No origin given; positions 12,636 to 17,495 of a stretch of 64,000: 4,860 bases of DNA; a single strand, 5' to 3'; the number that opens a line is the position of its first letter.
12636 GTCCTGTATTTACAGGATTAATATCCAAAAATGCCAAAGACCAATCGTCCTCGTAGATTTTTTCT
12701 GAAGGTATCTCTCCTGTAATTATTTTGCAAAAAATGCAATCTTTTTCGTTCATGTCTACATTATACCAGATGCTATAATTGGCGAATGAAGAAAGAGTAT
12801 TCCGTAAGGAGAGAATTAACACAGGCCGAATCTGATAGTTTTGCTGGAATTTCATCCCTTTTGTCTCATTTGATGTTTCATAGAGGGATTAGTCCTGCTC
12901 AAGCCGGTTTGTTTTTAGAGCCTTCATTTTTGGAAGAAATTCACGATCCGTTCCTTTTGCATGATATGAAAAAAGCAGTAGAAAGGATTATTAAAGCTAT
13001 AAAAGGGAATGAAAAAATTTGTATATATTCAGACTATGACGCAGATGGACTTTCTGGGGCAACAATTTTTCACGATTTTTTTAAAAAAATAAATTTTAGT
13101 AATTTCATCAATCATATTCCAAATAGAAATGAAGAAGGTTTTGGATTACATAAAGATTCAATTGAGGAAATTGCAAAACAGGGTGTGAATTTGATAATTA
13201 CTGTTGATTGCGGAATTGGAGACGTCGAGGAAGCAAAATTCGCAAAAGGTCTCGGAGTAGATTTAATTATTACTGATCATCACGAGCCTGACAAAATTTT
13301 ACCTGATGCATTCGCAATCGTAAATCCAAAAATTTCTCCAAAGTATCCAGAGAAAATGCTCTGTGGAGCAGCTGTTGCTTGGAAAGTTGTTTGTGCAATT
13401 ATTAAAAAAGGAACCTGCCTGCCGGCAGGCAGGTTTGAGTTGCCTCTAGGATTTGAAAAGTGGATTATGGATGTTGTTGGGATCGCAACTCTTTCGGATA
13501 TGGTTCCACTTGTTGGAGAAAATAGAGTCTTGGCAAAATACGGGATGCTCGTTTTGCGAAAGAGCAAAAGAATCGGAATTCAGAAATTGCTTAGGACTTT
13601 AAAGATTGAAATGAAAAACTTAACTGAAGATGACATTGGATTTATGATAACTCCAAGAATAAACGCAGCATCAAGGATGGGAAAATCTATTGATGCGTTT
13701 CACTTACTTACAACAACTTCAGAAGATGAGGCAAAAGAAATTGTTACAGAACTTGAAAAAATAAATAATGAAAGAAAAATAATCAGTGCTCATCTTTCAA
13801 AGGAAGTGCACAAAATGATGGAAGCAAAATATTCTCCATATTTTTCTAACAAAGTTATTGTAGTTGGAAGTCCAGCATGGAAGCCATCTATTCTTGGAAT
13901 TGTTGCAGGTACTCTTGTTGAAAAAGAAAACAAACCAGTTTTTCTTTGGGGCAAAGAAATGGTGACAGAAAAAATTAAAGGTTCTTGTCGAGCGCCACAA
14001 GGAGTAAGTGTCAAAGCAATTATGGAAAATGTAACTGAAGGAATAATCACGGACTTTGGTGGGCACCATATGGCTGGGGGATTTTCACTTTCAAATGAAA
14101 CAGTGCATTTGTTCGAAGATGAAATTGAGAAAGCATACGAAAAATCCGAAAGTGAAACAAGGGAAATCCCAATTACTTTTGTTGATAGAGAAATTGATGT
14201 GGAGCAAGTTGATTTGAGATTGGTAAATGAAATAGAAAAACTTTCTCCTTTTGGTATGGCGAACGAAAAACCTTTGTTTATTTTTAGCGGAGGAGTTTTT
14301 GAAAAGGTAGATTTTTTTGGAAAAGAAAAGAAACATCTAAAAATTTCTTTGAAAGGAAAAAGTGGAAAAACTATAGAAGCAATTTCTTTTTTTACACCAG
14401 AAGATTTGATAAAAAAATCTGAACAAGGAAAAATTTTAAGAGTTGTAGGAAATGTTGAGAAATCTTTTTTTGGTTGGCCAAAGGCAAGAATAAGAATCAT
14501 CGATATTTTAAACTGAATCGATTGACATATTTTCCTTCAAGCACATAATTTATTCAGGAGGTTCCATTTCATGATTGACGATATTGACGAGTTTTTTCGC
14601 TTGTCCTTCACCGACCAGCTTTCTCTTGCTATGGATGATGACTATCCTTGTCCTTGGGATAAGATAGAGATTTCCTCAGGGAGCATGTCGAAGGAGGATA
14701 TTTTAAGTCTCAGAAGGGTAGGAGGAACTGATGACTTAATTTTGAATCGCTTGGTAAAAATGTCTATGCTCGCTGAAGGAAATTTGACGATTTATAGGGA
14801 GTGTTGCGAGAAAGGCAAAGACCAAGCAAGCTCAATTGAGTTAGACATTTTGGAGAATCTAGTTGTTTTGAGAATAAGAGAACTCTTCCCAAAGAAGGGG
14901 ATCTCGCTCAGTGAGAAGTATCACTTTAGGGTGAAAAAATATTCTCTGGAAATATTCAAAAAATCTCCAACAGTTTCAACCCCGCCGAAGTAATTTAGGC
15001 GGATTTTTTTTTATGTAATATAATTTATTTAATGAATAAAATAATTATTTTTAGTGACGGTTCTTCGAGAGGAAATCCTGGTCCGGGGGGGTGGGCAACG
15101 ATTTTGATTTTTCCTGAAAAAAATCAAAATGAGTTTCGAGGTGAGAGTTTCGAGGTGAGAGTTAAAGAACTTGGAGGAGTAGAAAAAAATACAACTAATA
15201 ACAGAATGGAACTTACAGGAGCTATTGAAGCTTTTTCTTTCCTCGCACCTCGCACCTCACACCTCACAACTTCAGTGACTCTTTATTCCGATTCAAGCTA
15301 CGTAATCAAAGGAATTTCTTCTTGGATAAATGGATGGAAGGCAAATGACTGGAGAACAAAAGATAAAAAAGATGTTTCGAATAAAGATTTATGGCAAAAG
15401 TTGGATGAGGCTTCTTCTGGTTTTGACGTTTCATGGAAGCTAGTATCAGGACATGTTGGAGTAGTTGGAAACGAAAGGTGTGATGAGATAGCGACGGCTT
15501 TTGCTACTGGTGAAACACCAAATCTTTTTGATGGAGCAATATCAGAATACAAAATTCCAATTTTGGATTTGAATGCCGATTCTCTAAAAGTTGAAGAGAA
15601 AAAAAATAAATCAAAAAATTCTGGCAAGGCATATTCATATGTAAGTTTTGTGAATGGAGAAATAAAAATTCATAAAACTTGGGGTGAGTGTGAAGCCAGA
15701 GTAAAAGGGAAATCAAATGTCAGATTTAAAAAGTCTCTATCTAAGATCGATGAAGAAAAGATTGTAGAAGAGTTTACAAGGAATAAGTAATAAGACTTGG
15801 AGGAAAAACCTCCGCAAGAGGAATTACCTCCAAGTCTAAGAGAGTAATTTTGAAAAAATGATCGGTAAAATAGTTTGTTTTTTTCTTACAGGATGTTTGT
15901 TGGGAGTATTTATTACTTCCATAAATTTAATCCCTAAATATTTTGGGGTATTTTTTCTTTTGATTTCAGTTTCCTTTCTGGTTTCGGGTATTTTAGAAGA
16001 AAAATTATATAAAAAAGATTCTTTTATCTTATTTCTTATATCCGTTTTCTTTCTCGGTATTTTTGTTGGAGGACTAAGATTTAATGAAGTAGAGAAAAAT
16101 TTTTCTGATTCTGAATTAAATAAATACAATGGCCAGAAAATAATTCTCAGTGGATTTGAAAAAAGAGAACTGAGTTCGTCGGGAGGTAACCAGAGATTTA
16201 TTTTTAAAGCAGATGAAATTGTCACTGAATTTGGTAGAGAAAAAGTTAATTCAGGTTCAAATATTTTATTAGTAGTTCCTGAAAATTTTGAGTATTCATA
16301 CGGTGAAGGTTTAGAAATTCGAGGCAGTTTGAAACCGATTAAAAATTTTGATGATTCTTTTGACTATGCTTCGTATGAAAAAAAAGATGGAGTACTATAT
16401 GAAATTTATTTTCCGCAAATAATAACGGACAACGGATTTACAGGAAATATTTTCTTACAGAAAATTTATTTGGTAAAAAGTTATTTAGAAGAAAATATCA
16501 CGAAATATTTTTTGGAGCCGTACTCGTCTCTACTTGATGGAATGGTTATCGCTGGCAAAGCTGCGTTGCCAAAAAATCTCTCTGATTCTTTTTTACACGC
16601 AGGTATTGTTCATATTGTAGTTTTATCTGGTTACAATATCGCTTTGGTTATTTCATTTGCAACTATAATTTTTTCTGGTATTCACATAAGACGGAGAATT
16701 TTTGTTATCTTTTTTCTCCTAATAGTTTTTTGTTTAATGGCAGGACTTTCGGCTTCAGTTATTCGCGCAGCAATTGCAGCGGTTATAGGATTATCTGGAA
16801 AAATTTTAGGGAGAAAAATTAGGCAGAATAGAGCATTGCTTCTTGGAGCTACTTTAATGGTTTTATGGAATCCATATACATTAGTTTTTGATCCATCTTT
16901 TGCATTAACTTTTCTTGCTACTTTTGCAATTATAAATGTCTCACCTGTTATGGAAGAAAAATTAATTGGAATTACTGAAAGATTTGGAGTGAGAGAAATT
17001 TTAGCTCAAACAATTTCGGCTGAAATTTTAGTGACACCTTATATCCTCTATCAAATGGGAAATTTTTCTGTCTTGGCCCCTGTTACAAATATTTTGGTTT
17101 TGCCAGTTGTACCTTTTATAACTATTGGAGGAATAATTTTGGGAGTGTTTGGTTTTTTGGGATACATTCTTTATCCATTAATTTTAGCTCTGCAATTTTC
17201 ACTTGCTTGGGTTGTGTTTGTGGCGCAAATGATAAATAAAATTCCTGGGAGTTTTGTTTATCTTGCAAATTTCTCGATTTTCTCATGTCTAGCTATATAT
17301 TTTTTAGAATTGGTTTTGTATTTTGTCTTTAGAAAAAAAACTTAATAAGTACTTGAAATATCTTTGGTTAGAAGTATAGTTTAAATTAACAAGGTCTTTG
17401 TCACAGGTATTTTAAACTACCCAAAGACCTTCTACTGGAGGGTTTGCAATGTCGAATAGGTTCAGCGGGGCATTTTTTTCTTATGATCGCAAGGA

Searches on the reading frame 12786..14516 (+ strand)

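Call 98: search_protein_families(library=pfam, proteins=[window:12786-14516:+], max_evalue=0.00001)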
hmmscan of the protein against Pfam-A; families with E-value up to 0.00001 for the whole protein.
window:12786-14516:+ (576 aa): 3 families
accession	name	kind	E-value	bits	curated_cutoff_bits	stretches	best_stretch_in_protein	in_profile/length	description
PF01368.27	DHH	-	1e-19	71.5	28.1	1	77-203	1-103/125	DHH family, N-terminal domain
PF17768.7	RecJ_OB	-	1.7e-19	70.3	27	1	466-562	1-95/107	RecJ OB domain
PF02272.25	DHHA1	-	8e-13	49.2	25.9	1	356-452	3-94/102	DHHA1 domain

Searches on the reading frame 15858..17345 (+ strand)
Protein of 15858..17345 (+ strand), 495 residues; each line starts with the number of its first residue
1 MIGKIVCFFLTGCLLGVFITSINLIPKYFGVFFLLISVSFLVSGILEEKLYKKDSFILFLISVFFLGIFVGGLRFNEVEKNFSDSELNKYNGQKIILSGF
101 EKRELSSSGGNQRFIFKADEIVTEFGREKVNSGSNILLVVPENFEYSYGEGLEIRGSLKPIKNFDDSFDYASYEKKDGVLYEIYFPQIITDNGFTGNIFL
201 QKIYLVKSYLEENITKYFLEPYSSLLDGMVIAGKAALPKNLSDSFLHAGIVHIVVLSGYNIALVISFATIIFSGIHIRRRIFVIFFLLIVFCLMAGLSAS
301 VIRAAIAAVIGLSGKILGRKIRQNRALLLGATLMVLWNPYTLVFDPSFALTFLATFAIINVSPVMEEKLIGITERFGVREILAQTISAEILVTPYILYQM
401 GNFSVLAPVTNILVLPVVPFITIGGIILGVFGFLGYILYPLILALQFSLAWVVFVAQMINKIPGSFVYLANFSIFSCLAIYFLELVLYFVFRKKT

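Call 98: search_protein_families(library=pfam, proteins=[window:15858-17345:+], max_evalue=0.00001)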
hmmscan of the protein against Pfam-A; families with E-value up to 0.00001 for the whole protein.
window:15858-17345:+ (495 aa): 2 families
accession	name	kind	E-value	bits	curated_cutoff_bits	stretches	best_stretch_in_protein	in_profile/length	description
PF03772.21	Competence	-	1.4e-41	143.1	23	1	230-493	2-269/270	Competence protein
PF13567.11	DUF4131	-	8.4e-13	48.8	31.6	1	31-188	7-162/165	Domain of unknown function (DUF4131)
